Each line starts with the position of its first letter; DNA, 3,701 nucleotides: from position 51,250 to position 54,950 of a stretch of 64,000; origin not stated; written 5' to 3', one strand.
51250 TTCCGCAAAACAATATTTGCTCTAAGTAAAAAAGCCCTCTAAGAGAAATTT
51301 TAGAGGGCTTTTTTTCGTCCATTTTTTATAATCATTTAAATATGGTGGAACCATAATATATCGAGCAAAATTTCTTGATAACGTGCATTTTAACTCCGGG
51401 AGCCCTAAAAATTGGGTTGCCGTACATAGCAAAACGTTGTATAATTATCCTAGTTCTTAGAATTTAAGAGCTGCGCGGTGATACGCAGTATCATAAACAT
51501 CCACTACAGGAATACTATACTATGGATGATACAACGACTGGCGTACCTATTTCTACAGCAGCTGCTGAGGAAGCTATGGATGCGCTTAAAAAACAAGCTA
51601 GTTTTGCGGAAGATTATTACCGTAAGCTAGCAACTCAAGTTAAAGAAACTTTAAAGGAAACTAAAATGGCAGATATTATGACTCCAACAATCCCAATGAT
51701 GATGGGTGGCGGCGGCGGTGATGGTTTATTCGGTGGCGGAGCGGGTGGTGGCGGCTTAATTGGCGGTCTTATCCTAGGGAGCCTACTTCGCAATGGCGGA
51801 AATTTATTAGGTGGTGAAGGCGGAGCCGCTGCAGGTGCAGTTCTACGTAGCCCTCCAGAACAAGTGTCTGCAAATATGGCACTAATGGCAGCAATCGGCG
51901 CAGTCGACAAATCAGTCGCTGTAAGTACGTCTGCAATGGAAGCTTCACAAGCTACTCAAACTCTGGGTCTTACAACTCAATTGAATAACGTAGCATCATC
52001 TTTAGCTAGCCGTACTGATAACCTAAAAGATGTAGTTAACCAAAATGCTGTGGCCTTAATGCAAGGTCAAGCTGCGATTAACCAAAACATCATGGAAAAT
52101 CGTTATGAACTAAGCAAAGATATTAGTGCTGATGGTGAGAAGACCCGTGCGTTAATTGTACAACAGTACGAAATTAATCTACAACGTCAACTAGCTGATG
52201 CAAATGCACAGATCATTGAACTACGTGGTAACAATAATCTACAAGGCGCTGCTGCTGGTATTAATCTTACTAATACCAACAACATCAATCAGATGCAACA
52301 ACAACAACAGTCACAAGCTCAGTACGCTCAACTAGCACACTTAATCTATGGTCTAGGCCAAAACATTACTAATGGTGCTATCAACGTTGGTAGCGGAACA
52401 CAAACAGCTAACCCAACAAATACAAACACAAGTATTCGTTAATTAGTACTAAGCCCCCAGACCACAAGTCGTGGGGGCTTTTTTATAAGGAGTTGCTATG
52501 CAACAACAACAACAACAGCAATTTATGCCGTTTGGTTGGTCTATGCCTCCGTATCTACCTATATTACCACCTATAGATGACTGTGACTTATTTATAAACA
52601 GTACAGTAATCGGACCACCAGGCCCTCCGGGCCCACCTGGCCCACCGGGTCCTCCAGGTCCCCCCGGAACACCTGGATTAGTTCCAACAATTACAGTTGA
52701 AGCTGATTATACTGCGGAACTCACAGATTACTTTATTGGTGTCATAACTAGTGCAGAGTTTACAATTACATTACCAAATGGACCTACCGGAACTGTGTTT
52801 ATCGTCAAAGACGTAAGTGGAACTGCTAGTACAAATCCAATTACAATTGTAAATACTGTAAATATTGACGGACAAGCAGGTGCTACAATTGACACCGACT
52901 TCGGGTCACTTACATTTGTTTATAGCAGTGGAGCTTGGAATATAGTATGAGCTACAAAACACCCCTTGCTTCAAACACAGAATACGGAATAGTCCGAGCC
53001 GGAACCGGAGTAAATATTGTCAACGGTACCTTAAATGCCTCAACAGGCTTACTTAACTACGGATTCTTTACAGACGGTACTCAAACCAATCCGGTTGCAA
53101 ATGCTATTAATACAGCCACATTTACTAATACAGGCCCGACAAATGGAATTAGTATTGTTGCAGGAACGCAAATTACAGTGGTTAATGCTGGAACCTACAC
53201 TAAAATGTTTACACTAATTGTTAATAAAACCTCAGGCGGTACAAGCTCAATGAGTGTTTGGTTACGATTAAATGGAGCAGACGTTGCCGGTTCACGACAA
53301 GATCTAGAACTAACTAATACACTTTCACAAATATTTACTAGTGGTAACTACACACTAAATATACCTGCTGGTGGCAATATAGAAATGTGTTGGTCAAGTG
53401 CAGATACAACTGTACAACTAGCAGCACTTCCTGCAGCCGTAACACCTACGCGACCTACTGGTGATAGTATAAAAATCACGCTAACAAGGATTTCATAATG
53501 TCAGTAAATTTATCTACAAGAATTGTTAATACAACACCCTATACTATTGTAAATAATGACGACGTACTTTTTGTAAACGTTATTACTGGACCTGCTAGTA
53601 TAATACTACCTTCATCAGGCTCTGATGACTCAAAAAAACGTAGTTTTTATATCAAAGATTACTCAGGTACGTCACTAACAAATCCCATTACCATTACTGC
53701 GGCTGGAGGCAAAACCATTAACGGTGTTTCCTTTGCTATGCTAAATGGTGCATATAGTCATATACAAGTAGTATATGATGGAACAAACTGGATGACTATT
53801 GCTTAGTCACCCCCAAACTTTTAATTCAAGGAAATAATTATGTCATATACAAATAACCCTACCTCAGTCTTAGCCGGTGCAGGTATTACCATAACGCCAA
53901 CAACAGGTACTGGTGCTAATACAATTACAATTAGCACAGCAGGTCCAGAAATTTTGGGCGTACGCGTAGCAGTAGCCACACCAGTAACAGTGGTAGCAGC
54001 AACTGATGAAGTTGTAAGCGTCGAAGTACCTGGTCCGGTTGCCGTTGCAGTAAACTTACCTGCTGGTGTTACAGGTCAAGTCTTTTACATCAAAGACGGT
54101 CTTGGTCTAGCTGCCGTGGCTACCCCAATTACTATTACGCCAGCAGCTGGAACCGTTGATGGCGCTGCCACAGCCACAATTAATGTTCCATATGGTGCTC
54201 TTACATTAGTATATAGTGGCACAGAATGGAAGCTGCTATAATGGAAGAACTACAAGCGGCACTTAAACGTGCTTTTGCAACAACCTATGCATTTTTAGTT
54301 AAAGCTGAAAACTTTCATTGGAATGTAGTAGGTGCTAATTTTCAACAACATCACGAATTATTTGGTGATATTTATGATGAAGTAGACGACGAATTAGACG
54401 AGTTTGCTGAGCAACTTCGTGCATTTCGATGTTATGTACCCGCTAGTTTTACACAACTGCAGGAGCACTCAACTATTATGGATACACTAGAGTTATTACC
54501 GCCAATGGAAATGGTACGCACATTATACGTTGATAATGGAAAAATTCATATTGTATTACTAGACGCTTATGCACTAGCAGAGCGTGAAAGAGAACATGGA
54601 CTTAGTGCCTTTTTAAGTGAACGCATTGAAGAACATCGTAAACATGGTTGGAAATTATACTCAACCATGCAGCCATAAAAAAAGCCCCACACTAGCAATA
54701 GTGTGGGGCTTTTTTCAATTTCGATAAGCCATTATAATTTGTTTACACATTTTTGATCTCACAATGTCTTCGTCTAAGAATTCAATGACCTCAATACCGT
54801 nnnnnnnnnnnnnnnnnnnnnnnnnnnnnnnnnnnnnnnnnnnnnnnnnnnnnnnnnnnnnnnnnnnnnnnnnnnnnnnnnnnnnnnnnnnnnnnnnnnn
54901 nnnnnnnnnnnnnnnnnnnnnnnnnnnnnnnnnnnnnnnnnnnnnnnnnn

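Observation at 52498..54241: Family of three small paralogous proteins (one with a collagen-like GPP repeat) sharing TNPITI and VYSGxxW motifs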

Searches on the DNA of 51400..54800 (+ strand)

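Call 6: search_dna_similar(query=window:51400-54800:+, collection=phages, mode=distant, max_rows=20)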
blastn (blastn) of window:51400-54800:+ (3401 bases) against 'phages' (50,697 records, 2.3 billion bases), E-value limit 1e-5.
No match.

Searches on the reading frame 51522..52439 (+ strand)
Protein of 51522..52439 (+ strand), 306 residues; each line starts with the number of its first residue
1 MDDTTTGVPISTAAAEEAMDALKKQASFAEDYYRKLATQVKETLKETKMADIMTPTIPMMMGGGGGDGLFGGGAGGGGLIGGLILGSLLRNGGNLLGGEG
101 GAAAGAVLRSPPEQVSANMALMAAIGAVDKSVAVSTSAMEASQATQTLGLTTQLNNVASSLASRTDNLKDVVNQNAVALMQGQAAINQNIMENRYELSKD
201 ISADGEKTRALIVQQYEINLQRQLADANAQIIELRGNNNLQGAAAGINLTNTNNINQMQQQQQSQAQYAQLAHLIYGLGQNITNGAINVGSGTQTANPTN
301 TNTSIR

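Call 4: search_protein_families(library=pfam, proteins=[window:51522-52439:+], max_evalue=1)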
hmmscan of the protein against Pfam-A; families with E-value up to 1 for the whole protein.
window:51522-52439:+ (306 aa): 2 families
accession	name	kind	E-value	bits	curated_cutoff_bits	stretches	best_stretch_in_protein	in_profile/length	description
PF20957.2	GxGYxYP_N_2nd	-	0.24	12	24.5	1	104-142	2-35/68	GxGYxYP_N second domain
PF18659.6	CelTOS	-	0.31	12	27.2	0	150-204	13-68/122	Cell-traversal protein for ookinetes and sporozoites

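Call 5: search_protein_families(library=phrogs, proteins=[window:51522-52439:+], max_evalue=1)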
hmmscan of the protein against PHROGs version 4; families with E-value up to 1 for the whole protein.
window:51522-52439:+ (306 aa): 2 families
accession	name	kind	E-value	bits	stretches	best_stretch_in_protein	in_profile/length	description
phrog_9288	-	unknown function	0.046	14.4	1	63-258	9-217/234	-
phrog_13743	-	unknown function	0.1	13.2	1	185-223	92-130/206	-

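Call 58: search_dna_similar(query=window:51522-52439:+, collection=phages, mode=protein, max_evalue=0.01, max_rows=20)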
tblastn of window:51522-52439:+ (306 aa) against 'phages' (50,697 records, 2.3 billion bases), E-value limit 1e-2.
Records with a match: 1; places in all: 1; records where one place covers at least 80% of the query: 0.
Best place of each record, by identity: <60% 1.
By first word of the organism name: Acinetobacter 1.
By host as written in the record: Acinetobacter tandoii W4-4-4 1.
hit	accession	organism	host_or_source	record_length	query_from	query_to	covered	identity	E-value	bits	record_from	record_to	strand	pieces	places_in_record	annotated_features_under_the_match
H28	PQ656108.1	Acinetobacter phage At2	Acinetobacter tandoii W4-4-4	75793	160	306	48%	34.9%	1e-5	53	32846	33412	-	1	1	hypothetical protein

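Call 60: get_annotated_region(hit=H28, flank=7000)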
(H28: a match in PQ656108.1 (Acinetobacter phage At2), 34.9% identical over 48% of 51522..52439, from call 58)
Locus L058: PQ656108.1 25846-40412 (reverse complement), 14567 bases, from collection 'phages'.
description: Acinetobacter phage At2, complete genome.
organism: Acinetobacter phage At2 (NCBI taxid 3385009)
taxonomy: Viruses; Duplodnaviria; Heunggongvirae; Uroviricota; Caudoviricetes
host: Acinetobacter tandoii W4-4-4; source: water; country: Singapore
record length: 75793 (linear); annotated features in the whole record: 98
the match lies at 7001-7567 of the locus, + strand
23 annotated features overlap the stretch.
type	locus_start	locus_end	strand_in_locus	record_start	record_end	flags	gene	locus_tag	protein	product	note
CDS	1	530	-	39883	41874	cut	-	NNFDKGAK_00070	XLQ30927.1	ribonucleoside-diphosphate reductase large subunit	I4L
CDS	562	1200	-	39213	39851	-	-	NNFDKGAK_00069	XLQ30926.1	putative flavin-dependent thymidylate synthase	-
CDS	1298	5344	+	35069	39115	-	-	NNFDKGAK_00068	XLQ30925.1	hypothetical protein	-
CDS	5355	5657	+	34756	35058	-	-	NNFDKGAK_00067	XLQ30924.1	hypothetical protein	-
CDS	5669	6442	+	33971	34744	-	-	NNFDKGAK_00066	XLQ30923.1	hypothetical protein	-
CDS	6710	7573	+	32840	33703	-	-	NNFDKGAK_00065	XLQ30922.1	hypothetical protein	-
CDS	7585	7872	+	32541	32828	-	-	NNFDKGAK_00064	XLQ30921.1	hypothetical protein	-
CDS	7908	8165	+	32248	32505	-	-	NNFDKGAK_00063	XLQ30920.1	hypothetical protein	-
CDS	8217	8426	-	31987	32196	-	-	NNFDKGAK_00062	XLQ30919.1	hypothetical protein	-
CDS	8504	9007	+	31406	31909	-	-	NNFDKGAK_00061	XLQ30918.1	hypothetical protein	-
CDS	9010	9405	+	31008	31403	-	-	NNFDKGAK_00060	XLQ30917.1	hypothetical protein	-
CDS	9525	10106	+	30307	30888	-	-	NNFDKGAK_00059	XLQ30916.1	hypothetical protein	-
CDS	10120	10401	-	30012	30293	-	-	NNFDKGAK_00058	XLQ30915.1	hypothetical protein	-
CDS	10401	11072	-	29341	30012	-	-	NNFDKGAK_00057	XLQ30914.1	hypothetical protein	-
CDS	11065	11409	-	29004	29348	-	-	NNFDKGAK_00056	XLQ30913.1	hypothetical protein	-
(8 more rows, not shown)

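Call 63: search_protein_families(library=phrogs, proteins=[L058:1298-5341:+, L058:5355-5654:+, L058:5669-6439:+, L058:6710-7570:+, L058:7585-7869:+, L058:7908-8162:+], max_evalue=0.01)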
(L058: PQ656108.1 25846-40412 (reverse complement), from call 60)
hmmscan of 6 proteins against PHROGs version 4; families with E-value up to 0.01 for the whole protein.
L058:1298-5341:+ (1348 aa): 18 families
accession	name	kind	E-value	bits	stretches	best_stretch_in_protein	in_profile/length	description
phrog_5911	-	tail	5.2e-128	428.9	6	694-973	1199-1485/3089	tail protein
phrog_11678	-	unknown function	4.4e-98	330.4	5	711-1002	1405-1697/2223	-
phrog_2589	-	tail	1e-84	285.3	5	717-976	2683-2924/3686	tail protein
phrog_11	-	tail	1.4e-62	212.3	2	683-951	1305-1576/1960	baseplate spike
phrog_5499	-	moron, auxiliary metabolic gene and host takeover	1.1e-33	115.4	4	111-476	401-735/5292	host range and adsorption protein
phrog_1330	-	tail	3.3e-17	62.7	2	535-1167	532-794/1361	tail protein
phrog_1775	-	head and packaging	4.4e-17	61.9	2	789-1170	584-897/1609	minor head protein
phrog_1101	-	tail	4.1e-14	52.4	1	1101-1348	945-1124/1405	tail protein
phrog_16534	-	tail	7e-13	49.8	1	1118-1284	125-279/322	tail fiber protein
phrog_32822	-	head and packaging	3.8e-10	39.1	1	1108-1297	976-1155/1548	virion structural protein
phrog_496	-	tail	7e-08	32.6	1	1125-1346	417-620/769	tail fiber protein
phrog_10903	-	unknown function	4.7e-06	26.3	1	1103-1215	823-946/954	-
phrog_12329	-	head and packaging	2.1e-05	23.8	1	945-1154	478-691/833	virion structural protein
phrog_19846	-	unknown function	2.4e-05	23.1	1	951-1260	865-1158/1272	-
phrog_1219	-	tail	0.00031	21.5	2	714-761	86-133/233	tail needle protein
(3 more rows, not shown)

L058:5355-5654:+ (100 aa): 3 families
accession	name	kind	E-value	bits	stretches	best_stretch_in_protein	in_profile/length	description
phrog_2427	-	unknown function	1.8e-16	61.4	1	1-100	6-102/103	-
phrog_557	-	other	1.5e-05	26.1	1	1-94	1-92/100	outer membrane protein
phrog_7961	-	unknown function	7.6e-05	24.3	1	1-37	1-37/108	-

L058:5669-6439:+ (257 aa): 1 family
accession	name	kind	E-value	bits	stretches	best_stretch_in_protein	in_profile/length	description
phrog_4062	-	unknown function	0.00016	22.4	1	3-144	7-140/230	-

L058:6710-7570:+ (287 aa): 0 families

L058:7585-7869:+ (95 aa): 0 families

L058:7908-8162:+ (85 aa): 0 families

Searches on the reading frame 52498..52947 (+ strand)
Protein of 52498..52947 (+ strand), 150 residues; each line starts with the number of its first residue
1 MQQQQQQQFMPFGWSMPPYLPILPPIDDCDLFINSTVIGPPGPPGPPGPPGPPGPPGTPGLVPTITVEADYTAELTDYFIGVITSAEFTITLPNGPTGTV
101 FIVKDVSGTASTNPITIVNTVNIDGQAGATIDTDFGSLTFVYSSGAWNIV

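Call 4: search_protein_families(library=pfam, proteins=[window:52498-52947:+], max_evalue=1)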
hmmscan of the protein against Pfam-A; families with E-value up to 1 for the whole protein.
window:52498-52947:+ (150 aa): 2 families
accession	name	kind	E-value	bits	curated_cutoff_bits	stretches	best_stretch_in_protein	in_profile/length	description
PF01391.23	Collagen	-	0.00061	19.9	27.2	1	39-60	1-22/60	Collagen triple helix repeat (20 copies)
PF07880.17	T4_gp9_10_N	-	0.03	14.8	25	1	85-131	88-140/175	Bacteriophage T4 gp9/10-like protein, N-terminal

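Call 5: search_protein_families(library=phrogs, proteins=[window:52498-52947:+], max_evalue=1)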
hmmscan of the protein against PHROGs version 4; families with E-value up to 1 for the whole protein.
window:52498-52947:+ (150 aa): 13 families
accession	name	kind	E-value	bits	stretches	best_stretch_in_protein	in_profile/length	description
phrog_4302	-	unknown function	8.7e-06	25.8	1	68-144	264-343/499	-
phrog_20556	-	tail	0.00011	22.3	1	87-149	328-394/528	baseplate protein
phrog_34255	-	unknown function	0.00014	20.8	1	35-136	415-512/1044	-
phrog_31104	-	unknown function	0.00024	21.3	1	69-145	274-354/365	-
phrog_6320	-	tail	0.00027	20.8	1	38-100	187-245/745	tail fiber protein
phrog_819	-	tail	0.002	17.3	1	39-60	478-654/1024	tail protein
phrog_3449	-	tail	0.0022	17.3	1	39-107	42-115/549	tail collar protein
phrog_5073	-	tail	0.005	16.9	1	39-70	339-370/519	tail fiber protein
phrog_972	-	tail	0.0051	15.6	1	80-149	112-188/1246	tail fiber protein proximal subunit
phrog_958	-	tail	0.061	12.6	1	84-148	73-144/606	baseplate wedge subunit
phrog_194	-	head and packaging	0.074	13.8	1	30-121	167-258/335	head scaffolding protein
phrog_366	-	tail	0.094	13.1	1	39-60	348-369/474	tail fiber protein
phrog_4013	-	unknown function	0.17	11.4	1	38-86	15-54/659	-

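Call 25: find_homologous_proteins(query=window:52498-52947:+, max_evalue=0.001)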
Query window:52498-52947:+ (150 aa): 527 proteins with E <= 0.001 among 8000 candidates; the best 120 are listed.
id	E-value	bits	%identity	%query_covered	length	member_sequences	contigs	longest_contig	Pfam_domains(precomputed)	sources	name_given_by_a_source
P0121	2.7e-86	305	91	100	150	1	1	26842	-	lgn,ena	-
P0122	6.6e-85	301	92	95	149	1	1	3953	-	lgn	-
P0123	4.5e-84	298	89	100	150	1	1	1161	-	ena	-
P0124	5.1e-83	295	89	100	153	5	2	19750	-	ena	-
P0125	1.6e-82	293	89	95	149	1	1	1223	-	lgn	-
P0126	1.6e-82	293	88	100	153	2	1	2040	-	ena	-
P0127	5.2e-82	291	87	100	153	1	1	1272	-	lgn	-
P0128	3.7e-79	282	86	100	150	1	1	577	-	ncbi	-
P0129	1.0e-78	281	84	95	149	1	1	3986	-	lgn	-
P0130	1.2e-78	280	86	100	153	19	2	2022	-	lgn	-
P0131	4.2e-78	279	85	100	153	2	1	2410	-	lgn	-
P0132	1.1e-77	277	85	100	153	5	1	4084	-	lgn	-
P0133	2.8e-77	276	87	100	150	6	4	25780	-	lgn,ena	-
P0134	3.6e-75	269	82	95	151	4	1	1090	-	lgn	-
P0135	1.3e-74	267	88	94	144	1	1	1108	-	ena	-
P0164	3.4e-46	175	48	93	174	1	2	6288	PF01391.24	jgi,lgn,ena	jgi:hypothetical protein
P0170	4.8e-45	171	57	99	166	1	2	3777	PF01391.24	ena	-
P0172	2.7e-44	169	52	95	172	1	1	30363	PF01391.24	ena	-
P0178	2.5e-43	166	52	94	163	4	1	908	PF01391.24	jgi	jgi:hypothetical protein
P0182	8.9e-43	164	53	96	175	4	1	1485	PF01391.24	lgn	-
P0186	3.1e-42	162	58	98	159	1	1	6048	PF01391.24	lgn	-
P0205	6.7e-40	154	53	93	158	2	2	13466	PF01391.24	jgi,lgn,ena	jgi:hypothetical protein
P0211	2.4e-39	153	52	99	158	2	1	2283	PF01391.24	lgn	-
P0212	4.3e-39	152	52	100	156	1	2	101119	PF01391.24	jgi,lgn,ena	jgi:hypothetical protein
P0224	6.0e-38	148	59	97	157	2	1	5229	PF01391.24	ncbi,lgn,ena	-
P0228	8.3e-38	148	54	98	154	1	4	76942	PF01391.24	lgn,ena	-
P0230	1.6e-37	147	50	98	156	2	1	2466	PF01391.24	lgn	-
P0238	3.4e-37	146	50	97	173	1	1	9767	PF01391.24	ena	-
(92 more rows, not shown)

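Call 39: predict_structure(alignment_id=A4)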
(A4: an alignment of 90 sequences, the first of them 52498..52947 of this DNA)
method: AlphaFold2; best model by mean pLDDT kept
length: 150 residues; sequences in the alignment: 90
mean_pLDDT: 82.0   pTM: 0.60
mean pLDDT of the five models: 82.0, 81.6, 79.4, 79.2, 77.7
residues with pLDDT >= 90: 91; 70-90: 20; 50-70: 8; < 50: 31
segments of 3 or more residues with pLDDT < 50: 1-24, 27-32
pLDDT, mean of each block of 10 residues (from residue 1): 39 44 48 56 87 86 96 97 97 95 98 97 95 98 95
secondary structure, 60 per line:
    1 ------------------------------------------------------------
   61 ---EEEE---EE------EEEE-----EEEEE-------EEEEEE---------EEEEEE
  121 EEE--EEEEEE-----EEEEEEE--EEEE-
elements in order: E64-67 E79-82 E88-92 E100-105 E115-123 E126-131 E137-143 E146-149

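Call 72: fold_search(model_id=the predicted structure, library=viral)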
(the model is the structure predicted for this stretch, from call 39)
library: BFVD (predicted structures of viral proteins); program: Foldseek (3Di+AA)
matches with E <= 10: 590; with E <= 0.001: 316
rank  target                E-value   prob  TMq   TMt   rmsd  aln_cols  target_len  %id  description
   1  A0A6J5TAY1            1.9e-15  1.00  0.60  0.58  12.1       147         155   43  Uncharacterized protein [uncultured Caudovirales phage]
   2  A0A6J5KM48            4.8e-12  1.00  0.55  0.15   2.0        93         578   35  Pectate lyase superfamily protein [uncultured Caudovirales phage]
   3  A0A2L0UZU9            3.5e-11  1.00  0.56  0.23   1.2        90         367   27  Uncharacterized protein [Agrobacterium phage Atu_ph07]
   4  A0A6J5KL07            6.4e-11  1.00  0.58  0.20   1.3        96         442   38  Baseplate structural protein Gp9/Gp10 [uncultured Caudovirales phage]
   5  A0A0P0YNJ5            6.4e-11  1.00  0.57  0.75   2.5       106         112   37  (no name in the UniProt tables at hand)
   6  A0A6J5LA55            1.3e-10  1.00  0.58  0.43   1.2        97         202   37  Uncharacterized protein [uncultured Caudovirales phage]
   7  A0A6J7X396            1.4e-10  1.00  0.57  0.18   1.4        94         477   37  Collagen triple helix repeat [uncultured Caudovirales phage]
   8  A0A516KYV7            3.2e-10  1.00  0.58  0.36   2.9       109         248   28  (no name in the UniProt tables at hand)
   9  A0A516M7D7            4.1e-10  1.00  0.56  0.24   1.2        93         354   27  (no name in the UniProt tables at hand)
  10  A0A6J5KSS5            4.1e-10  1.00  0.56  0.31   1.1        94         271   34  Uncharacterized protein [uncultured Caudovirales phage]
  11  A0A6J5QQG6            4.6e-10  1.00  0.59  0.40   1.4       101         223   30  Uncharacterized protein [uncultured Caudovirales phage]
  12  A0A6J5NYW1            5.2e-10  1.00  0.60  0.20   1.3        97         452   38  DUF1565 domain-containing protein [uncultured Caudovirales phage]
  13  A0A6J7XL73            1.0e-09  1.00  0.56  0.70   2.9       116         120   27  Uncharacterized protein [uncultured Caudovirales phage]
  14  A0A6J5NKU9            1.1e-09  1.00  0.59  0.16   7.7       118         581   36  Collagen triple helix repeat [uncultured Caudovirales phage]
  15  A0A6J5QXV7            2.4e-09  1.00  0.54  0.52   1.5        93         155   28  Uncharacterized protein [uncultured Caudovirales phage]
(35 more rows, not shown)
